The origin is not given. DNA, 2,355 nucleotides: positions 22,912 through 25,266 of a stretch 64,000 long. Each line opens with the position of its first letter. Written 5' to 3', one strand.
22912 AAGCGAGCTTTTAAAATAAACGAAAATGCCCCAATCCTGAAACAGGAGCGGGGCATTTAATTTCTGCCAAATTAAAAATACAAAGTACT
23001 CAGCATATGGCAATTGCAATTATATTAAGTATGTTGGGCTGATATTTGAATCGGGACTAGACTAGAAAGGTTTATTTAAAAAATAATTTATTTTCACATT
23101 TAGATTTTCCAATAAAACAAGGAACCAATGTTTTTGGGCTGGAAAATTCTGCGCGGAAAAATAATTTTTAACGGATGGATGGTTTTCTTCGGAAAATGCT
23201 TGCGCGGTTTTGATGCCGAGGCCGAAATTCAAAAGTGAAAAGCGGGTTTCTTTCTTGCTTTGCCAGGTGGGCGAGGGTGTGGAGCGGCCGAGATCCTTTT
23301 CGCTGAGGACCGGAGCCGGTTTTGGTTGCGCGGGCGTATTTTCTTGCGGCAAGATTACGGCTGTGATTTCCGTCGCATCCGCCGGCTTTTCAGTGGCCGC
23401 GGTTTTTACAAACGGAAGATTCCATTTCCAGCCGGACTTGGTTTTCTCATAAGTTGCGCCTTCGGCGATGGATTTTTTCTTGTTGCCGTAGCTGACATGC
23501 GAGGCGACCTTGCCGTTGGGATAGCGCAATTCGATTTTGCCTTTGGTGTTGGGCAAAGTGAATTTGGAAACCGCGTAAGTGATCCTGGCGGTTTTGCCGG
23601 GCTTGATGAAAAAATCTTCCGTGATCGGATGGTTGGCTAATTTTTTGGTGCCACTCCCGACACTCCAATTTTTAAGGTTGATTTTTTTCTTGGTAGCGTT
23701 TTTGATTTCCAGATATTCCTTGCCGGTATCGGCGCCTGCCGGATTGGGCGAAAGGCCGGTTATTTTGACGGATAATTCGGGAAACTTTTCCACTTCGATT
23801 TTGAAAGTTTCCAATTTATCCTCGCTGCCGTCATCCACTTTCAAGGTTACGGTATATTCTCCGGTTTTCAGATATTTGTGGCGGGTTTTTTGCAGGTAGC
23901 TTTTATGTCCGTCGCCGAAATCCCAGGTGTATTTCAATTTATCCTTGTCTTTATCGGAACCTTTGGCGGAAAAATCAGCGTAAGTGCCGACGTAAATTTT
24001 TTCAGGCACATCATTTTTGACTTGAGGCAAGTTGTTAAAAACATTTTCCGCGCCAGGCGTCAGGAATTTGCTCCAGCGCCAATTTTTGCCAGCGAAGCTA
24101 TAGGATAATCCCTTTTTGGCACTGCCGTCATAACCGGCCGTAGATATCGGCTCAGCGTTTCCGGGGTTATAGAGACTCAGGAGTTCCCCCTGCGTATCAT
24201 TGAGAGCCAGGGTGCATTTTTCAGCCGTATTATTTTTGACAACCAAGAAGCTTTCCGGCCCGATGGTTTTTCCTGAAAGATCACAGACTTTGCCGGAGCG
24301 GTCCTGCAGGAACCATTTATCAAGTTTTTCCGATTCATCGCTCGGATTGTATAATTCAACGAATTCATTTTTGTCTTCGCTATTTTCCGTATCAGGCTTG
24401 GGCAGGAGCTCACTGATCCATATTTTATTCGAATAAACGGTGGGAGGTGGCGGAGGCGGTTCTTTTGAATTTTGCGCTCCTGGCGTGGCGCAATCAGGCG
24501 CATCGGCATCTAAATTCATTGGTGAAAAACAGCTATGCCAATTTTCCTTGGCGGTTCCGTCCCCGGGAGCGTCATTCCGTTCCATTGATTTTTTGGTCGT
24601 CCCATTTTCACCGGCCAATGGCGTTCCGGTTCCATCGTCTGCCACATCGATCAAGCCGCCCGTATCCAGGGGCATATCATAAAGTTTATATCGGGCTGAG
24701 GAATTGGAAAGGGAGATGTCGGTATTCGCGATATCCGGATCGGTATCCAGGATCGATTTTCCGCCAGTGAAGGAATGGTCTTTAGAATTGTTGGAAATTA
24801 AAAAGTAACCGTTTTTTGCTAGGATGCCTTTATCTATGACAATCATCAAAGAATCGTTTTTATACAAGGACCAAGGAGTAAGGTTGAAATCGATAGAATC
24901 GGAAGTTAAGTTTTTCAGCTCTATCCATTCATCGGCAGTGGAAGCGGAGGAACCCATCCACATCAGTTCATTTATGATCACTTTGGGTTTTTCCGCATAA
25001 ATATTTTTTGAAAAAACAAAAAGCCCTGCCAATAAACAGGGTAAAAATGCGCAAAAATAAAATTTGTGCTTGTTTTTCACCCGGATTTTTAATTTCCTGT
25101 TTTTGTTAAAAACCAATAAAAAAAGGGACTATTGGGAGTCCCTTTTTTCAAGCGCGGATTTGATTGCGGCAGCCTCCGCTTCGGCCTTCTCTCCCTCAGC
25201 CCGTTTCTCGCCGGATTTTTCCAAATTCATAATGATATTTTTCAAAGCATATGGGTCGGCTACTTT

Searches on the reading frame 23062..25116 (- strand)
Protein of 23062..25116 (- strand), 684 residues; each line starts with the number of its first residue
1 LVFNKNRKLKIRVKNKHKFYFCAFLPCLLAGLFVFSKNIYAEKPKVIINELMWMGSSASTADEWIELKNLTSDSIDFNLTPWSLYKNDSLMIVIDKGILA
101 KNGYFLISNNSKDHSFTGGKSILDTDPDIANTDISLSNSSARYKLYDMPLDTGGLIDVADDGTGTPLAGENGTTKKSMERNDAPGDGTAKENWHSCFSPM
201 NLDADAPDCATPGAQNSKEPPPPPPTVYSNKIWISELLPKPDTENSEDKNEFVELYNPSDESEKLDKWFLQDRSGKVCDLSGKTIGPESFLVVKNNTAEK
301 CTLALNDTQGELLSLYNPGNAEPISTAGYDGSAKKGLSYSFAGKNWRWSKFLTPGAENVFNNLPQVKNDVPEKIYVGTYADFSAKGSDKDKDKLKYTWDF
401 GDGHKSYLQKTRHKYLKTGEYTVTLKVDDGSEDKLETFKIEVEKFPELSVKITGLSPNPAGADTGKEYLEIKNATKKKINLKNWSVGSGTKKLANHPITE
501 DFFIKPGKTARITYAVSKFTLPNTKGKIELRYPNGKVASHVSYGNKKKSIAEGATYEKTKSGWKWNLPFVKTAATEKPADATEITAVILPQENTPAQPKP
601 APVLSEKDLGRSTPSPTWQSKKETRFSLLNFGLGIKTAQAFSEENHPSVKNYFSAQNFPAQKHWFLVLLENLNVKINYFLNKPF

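Call 6: search_protein_families(library=pfam, proteins=[window:23062-25116:-], max_evalue=0.001)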
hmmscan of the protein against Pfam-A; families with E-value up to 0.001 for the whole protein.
window:23062-25116:- (684 aa): 3 families
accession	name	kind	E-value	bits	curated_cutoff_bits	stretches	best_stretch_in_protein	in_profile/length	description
PF00932.25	LTD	-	4.4e-35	120.8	34.3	3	230-329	6-107/109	Lamin Tail Domain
PF18911.6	PKD_4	-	1.3e-16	60.8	27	1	362-435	2-76/85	PKD domain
PF00801.26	PKD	-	1.3e-11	44.8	23.5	1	376-441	13-79/80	PKD domain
